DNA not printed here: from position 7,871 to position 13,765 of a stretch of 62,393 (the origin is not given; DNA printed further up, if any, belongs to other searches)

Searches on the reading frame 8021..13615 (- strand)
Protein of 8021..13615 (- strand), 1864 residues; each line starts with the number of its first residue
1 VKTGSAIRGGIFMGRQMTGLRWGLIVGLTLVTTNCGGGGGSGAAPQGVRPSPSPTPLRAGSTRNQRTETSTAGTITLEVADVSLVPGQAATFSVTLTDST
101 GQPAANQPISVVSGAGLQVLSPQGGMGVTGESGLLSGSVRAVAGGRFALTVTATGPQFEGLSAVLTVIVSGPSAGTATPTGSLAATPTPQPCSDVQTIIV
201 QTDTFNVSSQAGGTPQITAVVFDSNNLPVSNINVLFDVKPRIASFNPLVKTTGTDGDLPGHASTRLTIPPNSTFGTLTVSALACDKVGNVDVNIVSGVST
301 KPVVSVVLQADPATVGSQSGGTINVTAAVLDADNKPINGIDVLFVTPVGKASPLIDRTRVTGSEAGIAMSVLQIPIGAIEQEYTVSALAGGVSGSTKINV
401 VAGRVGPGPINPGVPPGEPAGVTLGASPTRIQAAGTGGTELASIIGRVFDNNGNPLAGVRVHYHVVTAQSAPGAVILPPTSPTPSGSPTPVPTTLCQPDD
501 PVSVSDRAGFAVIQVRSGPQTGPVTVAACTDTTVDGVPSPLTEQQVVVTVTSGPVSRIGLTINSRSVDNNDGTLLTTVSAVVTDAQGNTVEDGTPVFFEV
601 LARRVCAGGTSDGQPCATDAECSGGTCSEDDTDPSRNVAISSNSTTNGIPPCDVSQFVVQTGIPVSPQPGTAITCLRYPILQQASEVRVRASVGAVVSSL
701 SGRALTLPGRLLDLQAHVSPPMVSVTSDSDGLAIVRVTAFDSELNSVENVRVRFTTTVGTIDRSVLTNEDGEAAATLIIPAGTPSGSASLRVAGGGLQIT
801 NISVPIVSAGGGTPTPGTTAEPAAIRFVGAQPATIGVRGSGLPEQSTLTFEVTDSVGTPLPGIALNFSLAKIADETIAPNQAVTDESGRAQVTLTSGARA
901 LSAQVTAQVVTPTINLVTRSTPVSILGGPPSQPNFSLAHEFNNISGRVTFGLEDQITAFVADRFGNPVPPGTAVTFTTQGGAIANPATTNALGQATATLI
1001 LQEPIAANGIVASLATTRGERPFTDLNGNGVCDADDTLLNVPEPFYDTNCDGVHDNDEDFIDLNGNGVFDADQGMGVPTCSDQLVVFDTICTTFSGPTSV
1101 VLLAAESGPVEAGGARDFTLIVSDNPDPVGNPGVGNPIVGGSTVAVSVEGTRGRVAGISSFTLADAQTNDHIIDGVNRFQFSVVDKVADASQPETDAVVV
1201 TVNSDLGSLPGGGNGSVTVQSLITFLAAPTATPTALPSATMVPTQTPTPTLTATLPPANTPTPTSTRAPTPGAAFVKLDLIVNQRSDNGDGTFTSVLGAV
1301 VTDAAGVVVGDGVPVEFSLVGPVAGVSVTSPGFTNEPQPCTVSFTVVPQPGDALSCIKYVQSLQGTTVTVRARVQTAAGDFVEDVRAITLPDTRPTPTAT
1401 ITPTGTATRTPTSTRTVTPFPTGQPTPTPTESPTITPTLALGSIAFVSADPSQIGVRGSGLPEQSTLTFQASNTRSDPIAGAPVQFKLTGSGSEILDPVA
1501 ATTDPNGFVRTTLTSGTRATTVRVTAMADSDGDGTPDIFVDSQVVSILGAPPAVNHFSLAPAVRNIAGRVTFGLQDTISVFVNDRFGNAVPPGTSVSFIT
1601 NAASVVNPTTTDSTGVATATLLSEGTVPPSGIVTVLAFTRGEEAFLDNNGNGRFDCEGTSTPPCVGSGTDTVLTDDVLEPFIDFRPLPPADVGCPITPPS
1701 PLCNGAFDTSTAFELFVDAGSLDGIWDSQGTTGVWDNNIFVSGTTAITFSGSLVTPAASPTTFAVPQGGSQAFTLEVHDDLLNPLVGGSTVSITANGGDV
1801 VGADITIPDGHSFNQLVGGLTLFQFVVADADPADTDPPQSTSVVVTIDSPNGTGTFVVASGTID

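Call 67: search_protein_families(library=pfam, proteins=[window:8021-13615:-], max_evalue=0.00001)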
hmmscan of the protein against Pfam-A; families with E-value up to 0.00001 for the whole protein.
window:8021-13615:- (1864 aa): 2 families
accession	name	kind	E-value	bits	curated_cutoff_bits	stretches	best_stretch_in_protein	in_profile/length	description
PF02369.22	Big_1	-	8.5e-44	148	34.9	3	845-909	18-80/93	Bacterial Ig-like domain (group 1)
PF09134.16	Invasin_D3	-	3.3e-23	82.5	33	1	1450-1536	10-91/98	Invasin, domain 3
